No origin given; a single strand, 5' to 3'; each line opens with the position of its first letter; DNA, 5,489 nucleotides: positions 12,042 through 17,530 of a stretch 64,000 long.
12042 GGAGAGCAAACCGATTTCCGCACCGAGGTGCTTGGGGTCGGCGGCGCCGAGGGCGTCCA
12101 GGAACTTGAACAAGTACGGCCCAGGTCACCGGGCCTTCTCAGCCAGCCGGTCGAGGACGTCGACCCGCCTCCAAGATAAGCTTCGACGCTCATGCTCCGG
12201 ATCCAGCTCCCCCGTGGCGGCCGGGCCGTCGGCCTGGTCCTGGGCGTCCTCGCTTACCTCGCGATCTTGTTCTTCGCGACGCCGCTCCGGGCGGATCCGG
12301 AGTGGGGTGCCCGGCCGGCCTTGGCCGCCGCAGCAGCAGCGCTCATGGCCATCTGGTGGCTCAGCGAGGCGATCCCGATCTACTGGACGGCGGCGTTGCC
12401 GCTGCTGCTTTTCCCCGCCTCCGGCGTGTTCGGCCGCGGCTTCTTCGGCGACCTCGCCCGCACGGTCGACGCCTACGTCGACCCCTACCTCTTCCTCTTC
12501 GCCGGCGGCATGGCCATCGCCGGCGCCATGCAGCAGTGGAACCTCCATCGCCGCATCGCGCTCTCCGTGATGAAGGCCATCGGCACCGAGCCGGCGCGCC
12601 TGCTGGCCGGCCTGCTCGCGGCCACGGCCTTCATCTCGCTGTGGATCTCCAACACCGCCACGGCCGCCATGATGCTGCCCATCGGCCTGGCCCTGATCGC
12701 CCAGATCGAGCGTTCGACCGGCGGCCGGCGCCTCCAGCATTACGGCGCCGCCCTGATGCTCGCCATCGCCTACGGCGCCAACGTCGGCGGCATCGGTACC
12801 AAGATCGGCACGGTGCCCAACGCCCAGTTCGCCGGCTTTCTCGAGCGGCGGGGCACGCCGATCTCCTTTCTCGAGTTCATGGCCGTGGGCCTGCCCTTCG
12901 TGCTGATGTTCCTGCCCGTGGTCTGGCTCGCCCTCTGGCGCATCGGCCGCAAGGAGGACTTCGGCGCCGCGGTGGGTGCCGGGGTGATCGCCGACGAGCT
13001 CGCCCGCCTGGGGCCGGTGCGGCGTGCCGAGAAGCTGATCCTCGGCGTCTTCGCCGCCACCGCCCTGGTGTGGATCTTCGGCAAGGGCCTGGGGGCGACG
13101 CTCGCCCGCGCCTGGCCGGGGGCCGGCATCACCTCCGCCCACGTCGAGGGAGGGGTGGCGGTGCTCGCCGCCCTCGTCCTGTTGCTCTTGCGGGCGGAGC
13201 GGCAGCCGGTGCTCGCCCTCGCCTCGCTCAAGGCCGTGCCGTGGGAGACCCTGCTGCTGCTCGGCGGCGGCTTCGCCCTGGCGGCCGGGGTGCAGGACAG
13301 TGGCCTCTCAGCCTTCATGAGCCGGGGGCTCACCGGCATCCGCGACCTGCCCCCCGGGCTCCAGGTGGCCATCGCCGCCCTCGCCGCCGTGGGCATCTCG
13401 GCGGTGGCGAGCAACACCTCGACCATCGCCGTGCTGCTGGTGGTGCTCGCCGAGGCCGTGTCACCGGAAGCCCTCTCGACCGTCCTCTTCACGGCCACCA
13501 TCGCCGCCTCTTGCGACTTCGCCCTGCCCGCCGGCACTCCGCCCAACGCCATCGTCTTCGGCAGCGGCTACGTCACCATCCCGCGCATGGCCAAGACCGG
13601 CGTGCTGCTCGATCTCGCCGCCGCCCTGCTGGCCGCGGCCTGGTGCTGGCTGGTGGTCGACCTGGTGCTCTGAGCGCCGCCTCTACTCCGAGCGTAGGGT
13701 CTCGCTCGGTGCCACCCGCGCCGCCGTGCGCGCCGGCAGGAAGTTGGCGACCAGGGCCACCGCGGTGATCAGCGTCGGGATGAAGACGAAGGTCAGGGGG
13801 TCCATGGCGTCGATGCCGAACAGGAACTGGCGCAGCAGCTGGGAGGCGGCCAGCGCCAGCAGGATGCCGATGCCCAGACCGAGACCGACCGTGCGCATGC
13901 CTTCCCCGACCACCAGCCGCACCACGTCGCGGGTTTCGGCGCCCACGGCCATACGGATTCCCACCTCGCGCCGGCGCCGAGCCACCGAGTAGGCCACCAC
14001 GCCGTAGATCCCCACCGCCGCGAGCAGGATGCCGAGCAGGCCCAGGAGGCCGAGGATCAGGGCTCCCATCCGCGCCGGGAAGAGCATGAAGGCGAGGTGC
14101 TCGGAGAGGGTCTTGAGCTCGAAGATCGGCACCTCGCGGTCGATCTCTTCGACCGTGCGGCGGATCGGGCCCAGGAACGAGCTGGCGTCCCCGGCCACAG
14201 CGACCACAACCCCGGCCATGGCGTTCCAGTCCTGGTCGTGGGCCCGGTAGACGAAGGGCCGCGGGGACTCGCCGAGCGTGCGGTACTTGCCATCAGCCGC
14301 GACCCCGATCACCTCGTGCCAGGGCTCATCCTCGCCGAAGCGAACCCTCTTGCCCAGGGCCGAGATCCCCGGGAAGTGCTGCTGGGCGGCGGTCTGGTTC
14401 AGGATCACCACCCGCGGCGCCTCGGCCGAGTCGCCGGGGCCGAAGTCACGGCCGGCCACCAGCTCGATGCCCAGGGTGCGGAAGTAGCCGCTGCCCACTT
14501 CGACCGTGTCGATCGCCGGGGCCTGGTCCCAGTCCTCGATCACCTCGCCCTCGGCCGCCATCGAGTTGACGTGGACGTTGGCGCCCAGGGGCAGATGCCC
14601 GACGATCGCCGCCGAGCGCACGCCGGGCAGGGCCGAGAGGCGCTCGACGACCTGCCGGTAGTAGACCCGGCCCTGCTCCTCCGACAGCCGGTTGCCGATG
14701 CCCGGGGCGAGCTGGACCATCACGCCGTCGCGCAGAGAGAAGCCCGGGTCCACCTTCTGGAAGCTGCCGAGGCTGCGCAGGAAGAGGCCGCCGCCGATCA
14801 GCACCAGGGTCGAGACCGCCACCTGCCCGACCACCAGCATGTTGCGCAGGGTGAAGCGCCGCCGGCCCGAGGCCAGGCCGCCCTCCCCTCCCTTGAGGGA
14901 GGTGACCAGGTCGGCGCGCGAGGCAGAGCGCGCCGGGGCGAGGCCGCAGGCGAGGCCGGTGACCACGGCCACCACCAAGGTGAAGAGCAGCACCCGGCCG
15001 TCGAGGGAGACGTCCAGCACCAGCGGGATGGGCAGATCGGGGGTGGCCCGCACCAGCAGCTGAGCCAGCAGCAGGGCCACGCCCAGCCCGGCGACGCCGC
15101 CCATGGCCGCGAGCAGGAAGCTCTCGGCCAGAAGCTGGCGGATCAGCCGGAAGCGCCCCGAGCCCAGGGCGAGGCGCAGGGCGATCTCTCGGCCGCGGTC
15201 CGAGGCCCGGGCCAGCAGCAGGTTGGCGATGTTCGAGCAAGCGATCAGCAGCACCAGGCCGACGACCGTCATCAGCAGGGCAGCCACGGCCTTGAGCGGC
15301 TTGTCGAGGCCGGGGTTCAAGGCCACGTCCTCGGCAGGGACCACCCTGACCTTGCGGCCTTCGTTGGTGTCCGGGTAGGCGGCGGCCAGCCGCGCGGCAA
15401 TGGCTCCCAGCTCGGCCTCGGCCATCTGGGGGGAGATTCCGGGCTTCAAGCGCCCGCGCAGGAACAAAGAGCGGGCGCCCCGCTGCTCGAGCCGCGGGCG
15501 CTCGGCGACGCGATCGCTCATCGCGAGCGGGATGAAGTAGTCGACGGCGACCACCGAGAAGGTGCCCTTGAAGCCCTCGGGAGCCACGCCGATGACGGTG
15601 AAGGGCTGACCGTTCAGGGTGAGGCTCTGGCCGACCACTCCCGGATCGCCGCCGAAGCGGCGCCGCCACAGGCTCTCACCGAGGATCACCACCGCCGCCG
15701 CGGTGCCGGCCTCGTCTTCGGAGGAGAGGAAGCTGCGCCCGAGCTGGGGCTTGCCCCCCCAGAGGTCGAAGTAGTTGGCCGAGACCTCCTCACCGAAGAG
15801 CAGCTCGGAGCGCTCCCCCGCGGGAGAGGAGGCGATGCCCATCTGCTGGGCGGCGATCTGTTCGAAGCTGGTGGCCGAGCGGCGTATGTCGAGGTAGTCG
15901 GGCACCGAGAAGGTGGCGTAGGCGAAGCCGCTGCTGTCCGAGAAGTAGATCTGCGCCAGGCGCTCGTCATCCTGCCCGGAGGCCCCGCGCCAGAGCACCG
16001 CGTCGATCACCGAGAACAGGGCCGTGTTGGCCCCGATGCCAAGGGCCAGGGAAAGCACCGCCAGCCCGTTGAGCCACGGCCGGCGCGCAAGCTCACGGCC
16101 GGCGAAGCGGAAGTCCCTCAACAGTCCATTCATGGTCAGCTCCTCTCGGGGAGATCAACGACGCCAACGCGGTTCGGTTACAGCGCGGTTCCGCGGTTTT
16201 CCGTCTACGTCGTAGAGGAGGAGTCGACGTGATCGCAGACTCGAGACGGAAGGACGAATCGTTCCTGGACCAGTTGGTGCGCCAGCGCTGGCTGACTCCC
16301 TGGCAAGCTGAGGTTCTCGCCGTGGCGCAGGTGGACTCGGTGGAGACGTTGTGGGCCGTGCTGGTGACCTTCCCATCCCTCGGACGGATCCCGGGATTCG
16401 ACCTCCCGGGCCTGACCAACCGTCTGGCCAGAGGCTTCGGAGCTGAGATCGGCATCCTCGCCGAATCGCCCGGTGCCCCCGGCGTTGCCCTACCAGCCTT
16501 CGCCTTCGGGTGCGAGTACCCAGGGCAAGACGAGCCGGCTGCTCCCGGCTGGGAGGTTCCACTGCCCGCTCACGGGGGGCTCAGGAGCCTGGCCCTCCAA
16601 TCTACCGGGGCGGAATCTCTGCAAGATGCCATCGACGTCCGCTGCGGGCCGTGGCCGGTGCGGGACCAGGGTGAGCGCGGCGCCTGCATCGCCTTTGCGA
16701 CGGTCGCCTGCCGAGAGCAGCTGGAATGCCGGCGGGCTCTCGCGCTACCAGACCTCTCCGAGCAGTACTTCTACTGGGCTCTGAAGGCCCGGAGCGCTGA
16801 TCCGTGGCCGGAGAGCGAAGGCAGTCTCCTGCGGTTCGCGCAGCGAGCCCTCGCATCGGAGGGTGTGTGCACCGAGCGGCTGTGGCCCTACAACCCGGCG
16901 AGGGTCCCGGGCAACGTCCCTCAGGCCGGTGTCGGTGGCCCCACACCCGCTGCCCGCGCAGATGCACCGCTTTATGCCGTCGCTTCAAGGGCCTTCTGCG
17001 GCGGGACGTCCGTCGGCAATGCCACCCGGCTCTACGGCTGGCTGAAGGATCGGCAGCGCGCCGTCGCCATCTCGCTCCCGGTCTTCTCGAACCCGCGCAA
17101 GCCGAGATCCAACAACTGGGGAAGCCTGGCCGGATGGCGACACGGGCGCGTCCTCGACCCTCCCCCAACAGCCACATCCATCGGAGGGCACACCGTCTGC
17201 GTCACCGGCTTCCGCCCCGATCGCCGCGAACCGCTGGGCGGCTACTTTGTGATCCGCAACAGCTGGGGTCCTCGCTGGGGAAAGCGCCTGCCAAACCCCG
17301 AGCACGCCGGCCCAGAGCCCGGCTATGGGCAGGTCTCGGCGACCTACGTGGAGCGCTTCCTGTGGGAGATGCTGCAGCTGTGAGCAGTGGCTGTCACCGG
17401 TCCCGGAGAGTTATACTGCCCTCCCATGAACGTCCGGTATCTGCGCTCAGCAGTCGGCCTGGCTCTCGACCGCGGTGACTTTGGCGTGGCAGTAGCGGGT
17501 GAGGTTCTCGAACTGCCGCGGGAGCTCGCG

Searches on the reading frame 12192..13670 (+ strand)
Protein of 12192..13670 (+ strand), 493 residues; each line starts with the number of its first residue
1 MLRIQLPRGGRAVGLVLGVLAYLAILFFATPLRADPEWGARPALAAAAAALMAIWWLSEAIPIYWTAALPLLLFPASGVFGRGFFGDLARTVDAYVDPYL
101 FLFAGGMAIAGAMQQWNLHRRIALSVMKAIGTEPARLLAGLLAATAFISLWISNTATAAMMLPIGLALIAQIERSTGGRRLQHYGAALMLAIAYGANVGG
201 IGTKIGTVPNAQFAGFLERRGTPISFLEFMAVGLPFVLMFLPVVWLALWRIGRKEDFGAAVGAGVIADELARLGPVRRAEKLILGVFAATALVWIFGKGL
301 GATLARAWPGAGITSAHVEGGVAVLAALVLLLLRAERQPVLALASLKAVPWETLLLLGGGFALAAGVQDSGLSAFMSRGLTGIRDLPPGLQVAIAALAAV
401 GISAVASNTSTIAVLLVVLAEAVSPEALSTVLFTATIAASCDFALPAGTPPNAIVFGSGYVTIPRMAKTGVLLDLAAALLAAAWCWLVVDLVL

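Call 15: search_protein_families(library=pfam, proteins=[window:12192-13670:+], max_evalue=0.001)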
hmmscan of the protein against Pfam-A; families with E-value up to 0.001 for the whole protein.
window:12192-13670:+ (493 aa): 2 families
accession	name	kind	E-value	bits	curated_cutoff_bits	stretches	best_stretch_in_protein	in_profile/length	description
PF00939.25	Na_sulph_symp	-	4.8e-49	168.1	27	1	43-488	31-468/472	Sodium:sulfate symporter transmembrane region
PF03600.22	CitMHS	-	2.7e-46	158.7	31.9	1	54-437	2-335/336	Citrate transporter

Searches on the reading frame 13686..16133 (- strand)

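Call 15: search_protein_families(library=pfam, proteins=[window:13686-16133:-], max_evalue=0.001)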
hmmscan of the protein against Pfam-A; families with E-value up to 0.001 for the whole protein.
window:13686-16133:- (816 aa): 2 families
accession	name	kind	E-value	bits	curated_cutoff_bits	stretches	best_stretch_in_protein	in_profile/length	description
PF12704.14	MacB_PCD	-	2.3e-42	146.1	27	2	24-244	3-206/207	MacB-like periplasmic core domain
PF02687.27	FtsX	-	2.5e-26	92.5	25.5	2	696-807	2-118/120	FtsX-like permease C-terminal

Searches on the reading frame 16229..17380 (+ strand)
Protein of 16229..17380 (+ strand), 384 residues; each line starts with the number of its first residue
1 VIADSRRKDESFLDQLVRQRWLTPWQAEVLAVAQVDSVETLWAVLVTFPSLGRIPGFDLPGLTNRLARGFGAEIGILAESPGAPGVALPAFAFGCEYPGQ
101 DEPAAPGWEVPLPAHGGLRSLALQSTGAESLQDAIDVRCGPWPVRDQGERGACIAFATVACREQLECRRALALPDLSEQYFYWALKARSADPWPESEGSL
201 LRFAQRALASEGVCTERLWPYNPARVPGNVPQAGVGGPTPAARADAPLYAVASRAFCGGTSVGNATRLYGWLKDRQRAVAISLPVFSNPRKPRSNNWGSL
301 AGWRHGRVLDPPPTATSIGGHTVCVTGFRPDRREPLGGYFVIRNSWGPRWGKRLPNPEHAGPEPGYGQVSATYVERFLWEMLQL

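Call 15: search_protein_families(library=pfam, proteins=[window:16229-17380:+], max_evalue=0.001)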
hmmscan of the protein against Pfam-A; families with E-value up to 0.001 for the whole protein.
window:16229-17380:+ (384 aa): 1 family
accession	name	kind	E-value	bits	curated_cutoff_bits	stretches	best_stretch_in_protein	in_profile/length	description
PF00112.29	Peptidase_C1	-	9.3e-10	39.4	20.7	1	142-352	15-196/220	Papain family cysteine protease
